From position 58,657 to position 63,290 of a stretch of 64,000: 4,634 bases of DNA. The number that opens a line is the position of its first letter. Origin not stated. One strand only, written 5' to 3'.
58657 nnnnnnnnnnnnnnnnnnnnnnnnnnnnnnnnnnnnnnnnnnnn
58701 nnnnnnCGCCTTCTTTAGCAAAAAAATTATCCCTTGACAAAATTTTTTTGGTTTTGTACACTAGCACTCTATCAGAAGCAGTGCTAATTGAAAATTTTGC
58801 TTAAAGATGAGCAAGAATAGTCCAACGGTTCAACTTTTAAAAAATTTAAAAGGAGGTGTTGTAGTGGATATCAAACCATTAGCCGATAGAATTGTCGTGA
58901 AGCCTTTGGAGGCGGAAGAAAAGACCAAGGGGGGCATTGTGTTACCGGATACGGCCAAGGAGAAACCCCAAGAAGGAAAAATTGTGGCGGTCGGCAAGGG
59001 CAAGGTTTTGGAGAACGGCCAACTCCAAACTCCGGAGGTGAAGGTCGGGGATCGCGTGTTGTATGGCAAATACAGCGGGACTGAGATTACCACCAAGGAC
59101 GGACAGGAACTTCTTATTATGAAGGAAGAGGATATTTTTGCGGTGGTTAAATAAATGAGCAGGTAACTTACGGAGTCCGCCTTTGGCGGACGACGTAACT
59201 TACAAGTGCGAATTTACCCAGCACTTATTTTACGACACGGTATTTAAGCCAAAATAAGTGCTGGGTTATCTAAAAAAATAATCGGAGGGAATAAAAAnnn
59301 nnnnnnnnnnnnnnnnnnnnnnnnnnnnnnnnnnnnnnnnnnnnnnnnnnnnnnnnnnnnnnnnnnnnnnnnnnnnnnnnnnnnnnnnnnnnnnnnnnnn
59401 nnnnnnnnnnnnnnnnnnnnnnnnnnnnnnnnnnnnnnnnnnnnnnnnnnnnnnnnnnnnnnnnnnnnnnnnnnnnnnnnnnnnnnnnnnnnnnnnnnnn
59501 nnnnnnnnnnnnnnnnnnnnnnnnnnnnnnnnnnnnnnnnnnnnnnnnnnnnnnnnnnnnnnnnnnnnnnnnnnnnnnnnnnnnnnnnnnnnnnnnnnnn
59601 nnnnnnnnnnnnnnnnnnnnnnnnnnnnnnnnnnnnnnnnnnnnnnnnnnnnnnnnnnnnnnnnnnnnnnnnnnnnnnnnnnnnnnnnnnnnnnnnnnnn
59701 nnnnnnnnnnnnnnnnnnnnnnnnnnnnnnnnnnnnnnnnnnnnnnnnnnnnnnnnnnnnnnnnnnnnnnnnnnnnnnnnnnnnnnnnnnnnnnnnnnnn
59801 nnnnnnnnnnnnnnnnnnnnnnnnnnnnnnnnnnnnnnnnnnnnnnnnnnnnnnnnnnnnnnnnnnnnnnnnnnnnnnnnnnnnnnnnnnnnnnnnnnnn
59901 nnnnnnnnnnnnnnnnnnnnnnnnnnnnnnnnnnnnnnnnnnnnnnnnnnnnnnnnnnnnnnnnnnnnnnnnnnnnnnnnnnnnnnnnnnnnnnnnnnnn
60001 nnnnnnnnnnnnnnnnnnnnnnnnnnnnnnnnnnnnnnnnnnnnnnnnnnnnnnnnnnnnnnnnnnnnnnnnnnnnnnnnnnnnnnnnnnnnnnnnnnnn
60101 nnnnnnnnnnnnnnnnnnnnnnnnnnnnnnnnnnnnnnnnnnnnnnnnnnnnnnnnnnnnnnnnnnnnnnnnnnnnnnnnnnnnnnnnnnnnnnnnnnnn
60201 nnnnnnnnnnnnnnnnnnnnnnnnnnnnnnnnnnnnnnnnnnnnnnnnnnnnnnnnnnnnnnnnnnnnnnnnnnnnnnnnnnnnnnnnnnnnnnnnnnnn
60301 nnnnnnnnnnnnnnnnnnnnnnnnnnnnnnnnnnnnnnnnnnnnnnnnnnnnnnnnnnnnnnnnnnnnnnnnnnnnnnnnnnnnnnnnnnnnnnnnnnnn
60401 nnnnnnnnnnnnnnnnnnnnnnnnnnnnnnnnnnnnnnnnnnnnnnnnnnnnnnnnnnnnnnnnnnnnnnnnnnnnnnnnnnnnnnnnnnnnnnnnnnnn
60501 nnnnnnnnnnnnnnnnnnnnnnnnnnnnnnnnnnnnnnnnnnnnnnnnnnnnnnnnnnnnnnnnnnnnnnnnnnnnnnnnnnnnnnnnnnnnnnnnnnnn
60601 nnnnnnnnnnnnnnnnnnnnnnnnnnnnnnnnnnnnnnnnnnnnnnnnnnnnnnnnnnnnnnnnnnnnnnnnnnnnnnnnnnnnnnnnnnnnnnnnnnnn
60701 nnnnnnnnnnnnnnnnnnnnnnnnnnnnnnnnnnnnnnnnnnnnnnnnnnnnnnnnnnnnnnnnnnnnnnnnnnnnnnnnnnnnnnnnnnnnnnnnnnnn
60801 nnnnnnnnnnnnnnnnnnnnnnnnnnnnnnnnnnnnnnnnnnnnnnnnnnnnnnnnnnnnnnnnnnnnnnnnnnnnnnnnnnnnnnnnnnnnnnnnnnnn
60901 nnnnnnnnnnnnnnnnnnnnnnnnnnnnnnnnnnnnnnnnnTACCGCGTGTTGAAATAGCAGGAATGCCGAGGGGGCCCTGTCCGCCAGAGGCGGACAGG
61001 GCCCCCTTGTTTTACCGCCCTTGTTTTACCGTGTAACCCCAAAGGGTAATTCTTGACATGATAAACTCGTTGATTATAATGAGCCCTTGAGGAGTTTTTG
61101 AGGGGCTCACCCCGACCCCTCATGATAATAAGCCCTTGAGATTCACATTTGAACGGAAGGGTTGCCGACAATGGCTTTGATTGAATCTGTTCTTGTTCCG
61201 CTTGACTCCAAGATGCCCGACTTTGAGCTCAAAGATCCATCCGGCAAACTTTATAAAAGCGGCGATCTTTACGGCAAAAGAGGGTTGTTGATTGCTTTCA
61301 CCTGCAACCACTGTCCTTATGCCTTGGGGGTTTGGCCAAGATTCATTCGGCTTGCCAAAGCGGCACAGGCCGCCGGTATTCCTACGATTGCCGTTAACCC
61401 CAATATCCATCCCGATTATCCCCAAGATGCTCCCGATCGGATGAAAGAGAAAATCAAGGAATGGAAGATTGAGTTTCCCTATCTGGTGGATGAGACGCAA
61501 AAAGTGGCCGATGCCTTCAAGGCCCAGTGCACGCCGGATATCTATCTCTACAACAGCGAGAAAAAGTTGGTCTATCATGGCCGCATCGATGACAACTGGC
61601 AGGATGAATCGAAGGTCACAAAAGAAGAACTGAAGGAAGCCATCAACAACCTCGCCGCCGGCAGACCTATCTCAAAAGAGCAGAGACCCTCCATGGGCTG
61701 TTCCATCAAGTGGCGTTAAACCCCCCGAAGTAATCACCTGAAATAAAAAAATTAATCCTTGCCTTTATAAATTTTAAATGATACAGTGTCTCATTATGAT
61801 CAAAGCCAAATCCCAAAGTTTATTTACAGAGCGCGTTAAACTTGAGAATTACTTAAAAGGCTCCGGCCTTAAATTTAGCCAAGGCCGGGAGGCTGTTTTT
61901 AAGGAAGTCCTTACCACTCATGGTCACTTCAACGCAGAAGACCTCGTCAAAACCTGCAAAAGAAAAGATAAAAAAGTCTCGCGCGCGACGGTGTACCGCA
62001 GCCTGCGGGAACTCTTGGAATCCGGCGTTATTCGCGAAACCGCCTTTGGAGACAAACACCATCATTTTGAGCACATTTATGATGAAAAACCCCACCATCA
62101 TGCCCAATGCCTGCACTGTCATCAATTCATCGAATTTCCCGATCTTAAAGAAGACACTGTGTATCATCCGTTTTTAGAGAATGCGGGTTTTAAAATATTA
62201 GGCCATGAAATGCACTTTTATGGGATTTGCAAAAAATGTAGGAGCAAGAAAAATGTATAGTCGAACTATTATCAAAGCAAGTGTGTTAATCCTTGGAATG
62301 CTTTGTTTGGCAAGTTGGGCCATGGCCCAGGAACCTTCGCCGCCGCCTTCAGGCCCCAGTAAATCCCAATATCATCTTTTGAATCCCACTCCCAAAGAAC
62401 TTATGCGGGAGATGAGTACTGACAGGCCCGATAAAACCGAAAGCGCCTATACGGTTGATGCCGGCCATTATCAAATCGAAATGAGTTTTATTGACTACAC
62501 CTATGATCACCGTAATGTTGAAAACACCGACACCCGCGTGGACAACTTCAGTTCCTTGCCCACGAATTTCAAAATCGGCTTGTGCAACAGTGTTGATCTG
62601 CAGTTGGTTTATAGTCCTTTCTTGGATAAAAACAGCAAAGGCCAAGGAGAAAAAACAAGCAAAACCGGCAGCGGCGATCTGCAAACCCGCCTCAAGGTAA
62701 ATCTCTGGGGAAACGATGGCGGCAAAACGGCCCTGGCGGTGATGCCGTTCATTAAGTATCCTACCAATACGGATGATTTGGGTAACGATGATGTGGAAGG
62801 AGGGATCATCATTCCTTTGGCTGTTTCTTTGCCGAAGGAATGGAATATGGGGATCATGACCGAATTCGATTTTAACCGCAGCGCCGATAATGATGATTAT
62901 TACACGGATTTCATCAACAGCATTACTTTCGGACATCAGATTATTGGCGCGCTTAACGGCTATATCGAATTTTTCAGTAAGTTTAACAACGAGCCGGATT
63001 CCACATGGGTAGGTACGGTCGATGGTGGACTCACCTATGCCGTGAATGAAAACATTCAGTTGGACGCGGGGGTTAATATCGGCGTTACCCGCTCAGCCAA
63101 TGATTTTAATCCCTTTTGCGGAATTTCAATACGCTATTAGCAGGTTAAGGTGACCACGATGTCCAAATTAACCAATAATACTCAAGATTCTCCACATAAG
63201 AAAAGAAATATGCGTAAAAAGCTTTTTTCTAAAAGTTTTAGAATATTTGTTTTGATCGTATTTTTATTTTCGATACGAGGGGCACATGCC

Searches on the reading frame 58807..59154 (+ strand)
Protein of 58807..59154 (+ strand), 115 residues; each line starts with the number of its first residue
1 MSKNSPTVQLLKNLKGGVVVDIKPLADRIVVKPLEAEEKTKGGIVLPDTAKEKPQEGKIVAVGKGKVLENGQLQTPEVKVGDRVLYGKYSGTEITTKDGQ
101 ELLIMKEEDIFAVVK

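Call 82: search_protein_families(library=pfam, proteins=[window:58807-59154:+], max_evalue=0.00001)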
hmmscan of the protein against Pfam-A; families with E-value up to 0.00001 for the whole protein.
window:58807-59154:+ (115 aa): 1 family
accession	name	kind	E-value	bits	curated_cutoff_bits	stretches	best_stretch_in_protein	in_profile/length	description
PF00166.26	Cpn10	-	1.1e-34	118.8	21.1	1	22-114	2-93/93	Chaperonin 10 Kd subunit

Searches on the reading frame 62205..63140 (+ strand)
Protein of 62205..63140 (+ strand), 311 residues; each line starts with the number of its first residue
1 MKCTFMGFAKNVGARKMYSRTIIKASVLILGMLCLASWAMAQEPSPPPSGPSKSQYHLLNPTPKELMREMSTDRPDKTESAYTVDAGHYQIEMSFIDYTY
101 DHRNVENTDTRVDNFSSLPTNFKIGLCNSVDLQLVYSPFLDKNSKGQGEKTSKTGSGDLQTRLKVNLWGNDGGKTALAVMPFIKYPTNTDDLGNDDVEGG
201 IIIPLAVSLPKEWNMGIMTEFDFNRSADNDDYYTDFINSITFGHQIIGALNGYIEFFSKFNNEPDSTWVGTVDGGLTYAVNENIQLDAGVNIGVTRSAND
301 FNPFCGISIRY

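Call 82: search_protein_families(library=pfam, proteins=[window:62205-63140:+], max_evalue=0.00001)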
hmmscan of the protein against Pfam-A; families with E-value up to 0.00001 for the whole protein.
window:62205-63140:+ (311 aa): 1 family
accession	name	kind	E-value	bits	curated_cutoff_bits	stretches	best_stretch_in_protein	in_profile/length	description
PF13557.12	Phenol_MetA_deg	-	1.3e-20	75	22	1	72-311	1-242/242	Putative MetA-pathway of phenol degradation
